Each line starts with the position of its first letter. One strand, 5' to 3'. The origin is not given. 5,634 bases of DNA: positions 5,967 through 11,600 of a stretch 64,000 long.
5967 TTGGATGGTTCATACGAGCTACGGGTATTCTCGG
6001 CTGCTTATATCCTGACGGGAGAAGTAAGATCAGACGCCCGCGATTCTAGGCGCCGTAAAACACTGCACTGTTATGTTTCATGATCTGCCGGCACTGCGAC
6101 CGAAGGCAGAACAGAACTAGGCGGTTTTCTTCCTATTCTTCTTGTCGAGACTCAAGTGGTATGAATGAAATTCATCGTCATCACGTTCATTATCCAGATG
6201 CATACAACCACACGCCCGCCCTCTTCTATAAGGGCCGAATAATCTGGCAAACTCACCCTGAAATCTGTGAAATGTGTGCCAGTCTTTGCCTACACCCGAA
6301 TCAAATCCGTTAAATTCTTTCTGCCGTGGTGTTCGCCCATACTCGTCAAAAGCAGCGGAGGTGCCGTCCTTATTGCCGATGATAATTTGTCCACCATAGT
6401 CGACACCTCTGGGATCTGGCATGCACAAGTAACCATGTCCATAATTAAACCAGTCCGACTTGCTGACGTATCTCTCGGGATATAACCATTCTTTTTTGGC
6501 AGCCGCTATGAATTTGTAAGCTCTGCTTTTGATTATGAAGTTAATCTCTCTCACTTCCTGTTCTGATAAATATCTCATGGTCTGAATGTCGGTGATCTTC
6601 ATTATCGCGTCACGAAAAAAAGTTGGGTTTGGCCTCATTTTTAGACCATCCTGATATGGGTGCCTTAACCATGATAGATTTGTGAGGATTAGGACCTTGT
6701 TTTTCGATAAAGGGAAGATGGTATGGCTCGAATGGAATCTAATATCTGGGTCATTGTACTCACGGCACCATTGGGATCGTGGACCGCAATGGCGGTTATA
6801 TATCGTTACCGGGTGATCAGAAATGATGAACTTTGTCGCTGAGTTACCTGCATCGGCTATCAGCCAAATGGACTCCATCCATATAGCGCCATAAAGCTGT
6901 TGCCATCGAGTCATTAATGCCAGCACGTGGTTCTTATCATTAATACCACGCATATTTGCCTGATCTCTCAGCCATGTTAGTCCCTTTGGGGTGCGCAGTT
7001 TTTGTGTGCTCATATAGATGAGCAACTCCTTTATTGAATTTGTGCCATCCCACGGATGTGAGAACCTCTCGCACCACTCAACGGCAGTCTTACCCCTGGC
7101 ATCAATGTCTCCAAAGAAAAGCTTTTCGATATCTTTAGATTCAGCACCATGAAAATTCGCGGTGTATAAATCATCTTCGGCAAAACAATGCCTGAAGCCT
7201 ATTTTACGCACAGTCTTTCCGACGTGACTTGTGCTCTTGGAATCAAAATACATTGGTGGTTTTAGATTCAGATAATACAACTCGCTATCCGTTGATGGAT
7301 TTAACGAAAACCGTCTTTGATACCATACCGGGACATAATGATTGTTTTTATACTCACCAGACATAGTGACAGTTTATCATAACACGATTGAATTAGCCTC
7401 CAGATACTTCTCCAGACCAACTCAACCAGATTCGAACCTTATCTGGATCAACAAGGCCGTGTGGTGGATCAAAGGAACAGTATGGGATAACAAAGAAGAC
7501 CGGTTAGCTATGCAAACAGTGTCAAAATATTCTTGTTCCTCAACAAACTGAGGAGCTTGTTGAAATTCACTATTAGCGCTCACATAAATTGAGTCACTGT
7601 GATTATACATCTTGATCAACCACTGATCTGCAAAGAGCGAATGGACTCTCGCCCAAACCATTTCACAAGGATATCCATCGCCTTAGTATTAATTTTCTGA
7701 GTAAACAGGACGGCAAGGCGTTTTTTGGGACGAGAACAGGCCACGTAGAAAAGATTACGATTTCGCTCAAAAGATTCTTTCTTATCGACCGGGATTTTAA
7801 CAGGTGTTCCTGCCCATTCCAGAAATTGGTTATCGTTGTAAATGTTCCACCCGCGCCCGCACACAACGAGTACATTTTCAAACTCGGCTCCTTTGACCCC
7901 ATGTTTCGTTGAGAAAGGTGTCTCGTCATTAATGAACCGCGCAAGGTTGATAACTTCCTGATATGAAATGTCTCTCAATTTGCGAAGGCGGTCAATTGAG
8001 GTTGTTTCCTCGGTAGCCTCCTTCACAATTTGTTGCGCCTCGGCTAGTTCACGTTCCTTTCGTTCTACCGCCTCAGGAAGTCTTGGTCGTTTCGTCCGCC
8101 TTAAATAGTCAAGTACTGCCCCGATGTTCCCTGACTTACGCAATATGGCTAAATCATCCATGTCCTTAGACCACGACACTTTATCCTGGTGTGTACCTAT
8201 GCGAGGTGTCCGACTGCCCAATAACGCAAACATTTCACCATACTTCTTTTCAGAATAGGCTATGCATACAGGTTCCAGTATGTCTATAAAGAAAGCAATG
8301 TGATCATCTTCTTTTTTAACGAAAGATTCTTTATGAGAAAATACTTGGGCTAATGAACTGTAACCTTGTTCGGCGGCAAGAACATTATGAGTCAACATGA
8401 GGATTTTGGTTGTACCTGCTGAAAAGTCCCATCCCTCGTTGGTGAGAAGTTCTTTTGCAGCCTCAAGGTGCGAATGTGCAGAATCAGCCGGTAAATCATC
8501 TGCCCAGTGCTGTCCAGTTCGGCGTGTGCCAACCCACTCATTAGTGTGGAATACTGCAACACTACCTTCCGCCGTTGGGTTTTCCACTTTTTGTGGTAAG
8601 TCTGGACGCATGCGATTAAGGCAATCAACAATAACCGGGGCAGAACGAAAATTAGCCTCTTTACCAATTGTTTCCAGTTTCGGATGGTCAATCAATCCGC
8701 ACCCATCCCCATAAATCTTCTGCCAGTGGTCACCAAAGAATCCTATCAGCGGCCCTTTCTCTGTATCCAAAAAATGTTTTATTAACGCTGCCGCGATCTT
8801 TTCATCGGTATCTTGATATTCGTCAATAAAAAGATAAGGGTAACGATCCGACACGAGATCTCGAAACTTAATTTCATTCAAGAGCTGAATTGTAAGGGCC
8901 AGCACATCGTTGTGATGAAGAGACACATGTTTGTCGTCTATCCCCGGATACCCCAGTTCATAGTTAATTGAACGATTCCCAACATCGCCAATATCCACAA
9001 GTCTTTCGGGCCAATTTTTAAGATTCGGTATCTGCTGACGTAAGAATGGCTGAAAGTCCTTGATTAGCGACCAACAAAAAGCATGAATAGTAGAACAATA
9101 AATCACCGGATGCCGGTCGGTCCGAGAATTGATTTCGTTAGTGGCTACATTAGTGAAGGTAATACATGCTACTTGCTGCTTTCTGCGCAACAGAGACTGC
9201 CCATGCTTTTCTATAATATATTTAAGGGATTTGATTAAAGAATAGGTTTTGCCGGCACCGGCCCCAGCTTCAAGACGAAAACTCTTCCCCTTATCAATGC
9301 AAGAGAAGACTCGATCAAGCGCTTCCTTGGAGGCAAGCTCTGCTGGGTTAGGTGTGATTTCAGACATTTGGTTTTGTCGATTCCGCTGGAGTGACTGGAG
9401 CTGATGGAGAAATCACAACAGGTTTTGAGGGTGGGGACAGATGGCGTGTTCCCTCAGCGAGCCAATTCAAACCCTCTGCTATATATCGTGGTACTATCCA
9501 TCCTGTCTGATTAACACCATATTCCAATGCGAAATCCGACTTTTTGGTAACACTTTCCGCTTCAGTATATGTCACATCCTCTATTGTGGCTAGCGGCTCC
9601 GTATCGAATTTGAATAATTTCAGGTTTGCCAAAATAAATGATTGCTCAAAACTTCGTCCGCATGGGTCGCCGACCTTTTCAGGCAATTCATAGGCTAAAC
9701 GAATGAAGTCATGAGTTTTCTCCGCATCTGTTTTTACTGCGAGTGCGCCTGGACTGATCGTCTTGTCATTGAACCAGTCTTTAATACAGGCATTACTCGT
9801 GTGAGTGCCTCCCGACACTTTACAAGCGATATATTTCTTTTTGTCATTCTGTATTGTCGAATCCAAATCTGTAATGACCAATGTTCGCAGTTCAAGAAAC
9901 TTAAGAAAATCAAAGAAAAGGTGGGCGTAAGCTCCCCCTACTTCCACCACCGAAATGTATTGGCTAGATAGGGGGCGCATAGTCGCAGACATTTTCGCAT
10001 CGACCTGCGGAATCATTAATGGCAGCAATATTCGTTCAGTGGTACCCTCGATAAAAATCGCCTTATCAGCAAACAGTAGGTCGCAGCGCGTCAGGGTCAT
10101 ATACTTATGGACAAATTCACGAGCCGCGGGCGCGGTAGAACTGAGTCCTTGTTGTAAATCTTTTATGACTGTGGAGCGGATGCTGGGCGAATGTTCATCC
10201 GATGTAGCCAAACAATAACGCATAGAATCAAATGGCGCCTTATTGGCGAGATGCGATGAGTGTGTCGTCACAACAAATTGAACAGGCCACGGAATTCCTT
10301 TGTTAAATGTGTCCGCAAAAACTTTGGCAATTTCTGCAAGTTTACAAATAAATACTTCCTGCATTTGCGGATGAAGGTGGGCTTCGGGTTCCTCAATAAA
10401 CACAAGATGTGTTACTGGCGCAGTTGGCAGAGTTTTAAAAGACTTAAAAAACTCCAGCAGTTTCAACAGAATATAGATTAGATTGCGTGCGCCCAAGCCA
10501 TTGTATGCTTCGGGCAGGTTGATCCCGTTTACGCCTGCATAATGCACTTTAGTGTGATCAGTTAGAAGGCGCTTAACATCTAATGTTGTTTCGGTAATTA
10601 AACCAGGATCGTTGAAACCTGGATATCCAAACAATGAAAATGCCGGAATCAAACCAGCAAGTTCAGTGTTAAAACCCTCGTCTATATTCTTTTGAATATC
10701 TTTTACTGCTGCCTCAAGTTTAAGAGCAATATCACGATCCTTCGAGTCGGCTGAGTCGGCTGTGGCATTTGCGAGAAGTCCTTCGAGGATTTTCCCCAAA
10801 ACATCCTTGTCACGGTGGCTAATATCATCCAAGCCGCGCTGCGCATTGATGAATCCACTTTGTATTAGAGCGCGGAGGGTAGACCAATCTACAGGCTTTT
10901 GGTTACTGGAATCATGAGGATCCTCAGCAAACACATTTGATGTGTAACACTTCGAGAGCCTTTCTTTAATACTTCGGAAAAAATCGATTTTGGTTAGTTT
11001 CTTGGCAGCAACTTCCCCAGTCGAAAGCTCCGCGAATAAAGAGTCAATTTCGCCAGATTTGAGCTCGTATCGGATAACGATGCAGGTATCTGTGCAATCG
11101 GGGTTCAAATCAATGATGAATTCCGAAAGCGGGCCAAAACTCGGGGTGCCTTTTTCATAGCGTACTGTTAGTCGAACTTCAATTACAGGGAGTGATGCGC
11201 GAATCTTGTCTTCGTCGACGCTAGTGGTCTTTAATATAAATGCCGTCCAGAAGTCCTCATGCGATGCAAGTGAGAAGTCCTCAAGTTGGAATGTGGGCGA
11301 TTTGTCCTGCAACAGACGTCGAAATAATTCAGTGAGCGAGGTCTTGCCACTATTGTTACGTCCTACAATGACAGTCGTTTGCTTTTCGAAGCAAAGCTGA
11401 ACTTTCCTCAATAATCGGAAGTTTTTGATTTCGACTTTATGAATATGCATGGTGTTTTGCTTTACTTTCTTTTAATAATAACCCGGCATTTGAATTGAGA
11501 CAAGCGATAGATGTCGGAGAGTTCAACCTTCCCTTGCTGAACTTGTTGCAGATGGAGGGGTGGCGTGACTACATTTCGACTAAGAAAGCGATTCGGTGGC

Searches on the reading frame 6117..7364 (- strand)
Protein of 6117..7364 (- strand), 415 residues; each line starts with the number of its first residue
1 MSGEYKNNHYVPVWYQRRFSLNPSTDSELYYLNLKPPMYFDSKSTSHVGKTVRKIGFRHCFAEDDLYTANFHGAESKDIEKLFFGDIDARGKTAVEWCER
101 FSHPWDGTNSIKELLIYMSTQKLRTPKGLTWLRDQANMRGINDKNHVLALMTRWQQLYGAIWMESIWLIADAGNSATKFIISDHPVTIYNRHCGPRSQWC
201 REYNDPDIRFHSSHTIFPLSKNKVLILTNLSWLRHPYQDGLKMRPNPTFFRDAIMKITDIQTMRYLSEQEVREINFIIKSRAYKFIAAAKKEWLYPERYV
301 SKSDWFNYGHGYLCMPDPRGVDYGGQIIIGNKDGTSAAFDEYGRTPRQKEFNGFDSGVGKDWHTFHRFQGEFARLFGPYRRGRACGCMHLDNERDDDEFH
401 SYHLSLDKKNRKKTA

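Call 48: search_protein_families(library=pfam, proteins=[window:6117-7364:-], max_evalue=0.0001)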
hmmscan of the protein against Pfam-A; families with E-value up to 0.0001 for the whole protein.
window:6117-7364:- (415 aa): 1 family
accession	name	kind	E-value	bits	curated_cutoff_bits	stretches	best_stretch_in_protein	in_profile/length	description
PF14022.11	DUF4238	-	1.1e-16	61.5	27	1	163-291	182-280/281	Protein of unknown function (DUF4238)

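Call 68: search_protein_families(library=padloc, proteins=[window:6117-7364:-], max_evalue=0.00001)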
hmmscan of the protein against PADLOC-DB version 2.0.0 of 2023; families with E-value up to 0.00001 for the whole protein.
window:6117-7364:- (415 aa): 0 families

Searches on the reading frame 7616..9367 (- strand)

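Call 48: search_protein_families(library=pfam, proteins=[window:7616-9367:-], max_evalue=0.0001)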
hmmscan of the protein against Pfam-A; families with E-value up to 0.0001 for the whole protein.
window:7616-9367:- (583 aa): 3 families
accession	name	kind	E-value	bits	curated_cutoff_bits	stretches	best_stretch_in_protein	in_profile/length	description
PF00580.27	UvrD-helicase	-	9.7e-21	75.1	23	2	28-105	14-93/271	UvrD/REP helicase N-terminal domain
PF13245.12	AAA_19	-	3e-14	53.8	25.1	1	29-219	13-131/134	AAA domain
PF13361.12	UvrD_C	-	6.2e-09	36.2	25.6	1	417-557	231-349/350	UvrD-like helicase C-terminal domain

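Call 68: search_protein_families(library=padloc, proteins=[window:7616-9367:-], max_evalue=0.00001)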
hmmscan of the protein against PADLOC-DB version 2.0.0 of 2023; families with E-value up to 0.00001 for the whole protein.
window:7616-9367:- (583 aa): 44 families (the best 25 are shown)
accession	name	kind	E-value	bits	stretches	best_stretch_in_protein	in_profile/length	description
PDLC00113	GajB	-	7.8e-264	874.6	1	3-580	3-577/579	UrvD helicase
PDLC00135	GajB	-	2.4e-124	414.4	2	13-346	6-337/603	UrvD helicase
PDLC00143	GajB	-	1.5e-90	302.6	2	142-578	166-629/632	UrvD helicase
PDLC00111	GajB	-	2.6e-89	298.6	2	145-578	168-623/625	UrvD helicase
PDLC00128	GajB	-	6.9e-83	277.5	3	12-110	12-110/685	UrvD helicase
PDLC00125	GajB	-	7e-67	224.6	3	147-412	199-473/669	UrvD helicase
PDLC00137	GajB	-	2.3e-53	180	3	14-107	13-106/679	UrvD helicase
PDLC00119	GajB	-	4e-46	156.1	3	149-269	191-315/565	UrvD helicase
PDLC00115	GajB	-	4.6e-45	152.3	2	150-351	47-243/537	UrvD helicase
PDLC00109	GajB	-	4.1e-37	125.9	2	150-506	149-488/647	UrvD helicase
PDLC00117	GajB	-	6.3e-27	92.3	3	29-114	29-116/604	UrvD helicase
PDLC03802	RTasHel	-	1.9e-25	87.8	1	32-269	23-287/675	DRT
PDLC00127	GajB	-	3.3e-25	86.7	2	23-102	16-95/594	UrvD helicase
PDLC00107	GajB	-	2.5e-23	80.5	3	149-220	188-257/587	UrvD helicase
PDLC00129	GajB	-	2.1e-22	77.4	2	151-273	199-328/594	UrvD helicase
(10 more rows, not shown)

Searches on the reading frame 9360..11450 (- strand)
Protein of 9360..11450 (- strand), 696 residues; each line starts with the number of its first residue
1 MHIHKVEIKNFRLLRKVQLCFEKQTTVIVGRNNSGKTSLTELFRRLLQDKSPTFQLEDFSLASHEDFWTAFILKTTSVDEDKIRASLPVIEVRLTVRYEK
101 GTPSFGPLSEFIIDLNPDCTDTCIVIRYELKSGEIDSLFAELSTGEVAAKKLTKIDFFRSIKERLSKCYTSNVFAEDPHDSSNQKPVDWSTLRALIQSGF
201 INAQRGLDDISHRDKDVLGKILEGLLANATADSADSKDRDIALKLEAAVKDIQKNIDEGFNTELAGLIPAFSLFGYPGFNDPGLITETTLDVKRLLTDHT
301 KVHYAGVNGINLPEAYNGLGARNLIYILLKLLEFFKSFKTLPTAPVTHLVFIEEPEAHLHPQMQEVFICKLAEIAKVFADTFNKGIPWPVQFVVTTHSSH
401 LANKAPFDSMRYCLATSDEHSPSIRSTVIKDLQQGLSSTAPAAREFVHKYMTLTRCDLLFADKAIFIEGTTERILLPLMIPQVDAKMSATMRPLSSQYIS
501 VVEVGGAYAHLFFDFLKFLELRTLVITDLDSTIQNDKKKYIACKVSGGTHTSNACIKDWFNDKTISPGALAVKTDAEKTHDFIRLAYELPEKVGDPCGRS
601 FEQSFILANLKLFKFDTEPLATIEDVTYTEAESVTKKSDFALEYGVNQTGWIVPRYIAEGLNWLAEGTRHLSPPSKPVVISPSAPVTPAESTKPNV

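Call 48: search_protein_families(library=pfam, proteins=[window:9360-11450:-], max_evalue=0.0001)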
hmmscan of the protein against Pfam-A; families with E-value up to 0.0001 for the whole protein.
window:9360-11450:- (696 aa): 6 families
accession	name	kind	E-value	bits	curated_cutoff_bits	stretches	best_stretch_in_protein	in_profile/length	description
PF13175.12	AAA_15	-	3.5e-54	185.3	32.1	1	1-402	1-374/374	AAA ATPase domain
PF20469.4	OLD-like_TOPRIM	-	4e-16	59.7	23.2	1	459-530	1-67/67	Overcoming lysogenization defect protein-like, TOPRIM domain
PF13304.12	AAA_21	-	4.2e-15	57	27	1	341-401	255-302/304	AAA domain, putative AbiEii toxin, Type IV TA system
PF13476.12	AAA_23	-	2.2e-09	38.7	27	1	5-81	1-69/201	AAA domain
PF11398.14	DUF2813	-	2.3e-08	34.3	21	0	1-63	1-64/372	Protein of unknown function (DUF2813)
PF02463.25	SMC_N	-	2e-06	27.8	40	1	3-42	2-43/220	RecF/RecN/SMC N terminal domain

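Call 68: search_protein_families(library=padloc, proteins=[window:9360-11450:-], max_evalue=0.00001)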
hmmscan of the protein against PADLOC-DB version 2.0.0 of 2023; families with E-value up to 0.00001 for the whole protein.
window:9360-11450:- (696 aa): 97 families (the best 25 are shown)
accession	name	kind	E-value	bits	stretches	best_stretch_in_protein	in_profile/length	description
PDLC00063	GajA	-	3.2e-274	909.7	1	1-670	1-665/679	AAA ATPase domain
PDLC00065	GajA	-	2.7e-138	460.6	1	1-666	1-665/670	AAA ATPase domain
PDLC00093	GajA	-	3.2e-136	453.9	1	1-667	1-721/736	AAA ATPase domain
PDLC00079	GajA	-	1.2e-120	402.5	1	1-666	1-701/702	AAA ATPase domain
PDLC00095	GajA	-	7.4e-118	393.1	2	182-668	214-733/752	AAA ATPase domain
PDLC00088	GajA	-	5.9e-101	337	1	316-666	1-371/372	AAA ATPase domain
PDLC00068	GajA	-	5.8e-82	274.3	1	192-666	2-525/545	AAA ATPase domain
PDLC00082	GajA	-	6.2e-72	241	1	1-572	1-574/694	AAA ATPase domain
PDLC00076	GajA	-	4e-63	211.9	1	1-557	1-528/700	AAA ATPase domain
PDLC02979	AriA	-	1.4e-54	184.3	1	1-402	1-373/373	-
PDLC00069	GajA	-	2.2e-48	163.2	1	1-544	1-520/687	AAA ATPase domain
PDLC00091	GajA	-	1.4e-43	147.7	2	316-537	268-476/627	AAA ATPase domain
PDLC00096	GajA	-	1.8e-43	147.2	2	316-538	263-458/630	AAA ATPase domain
PDLC00077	GajA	-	3.2e-42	142.9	1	1-567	1-532/616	AAA ATPase domain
PDLC00071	GajA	-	1.7e-41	140.7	2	316-539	248-445/588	AAA ATPase domain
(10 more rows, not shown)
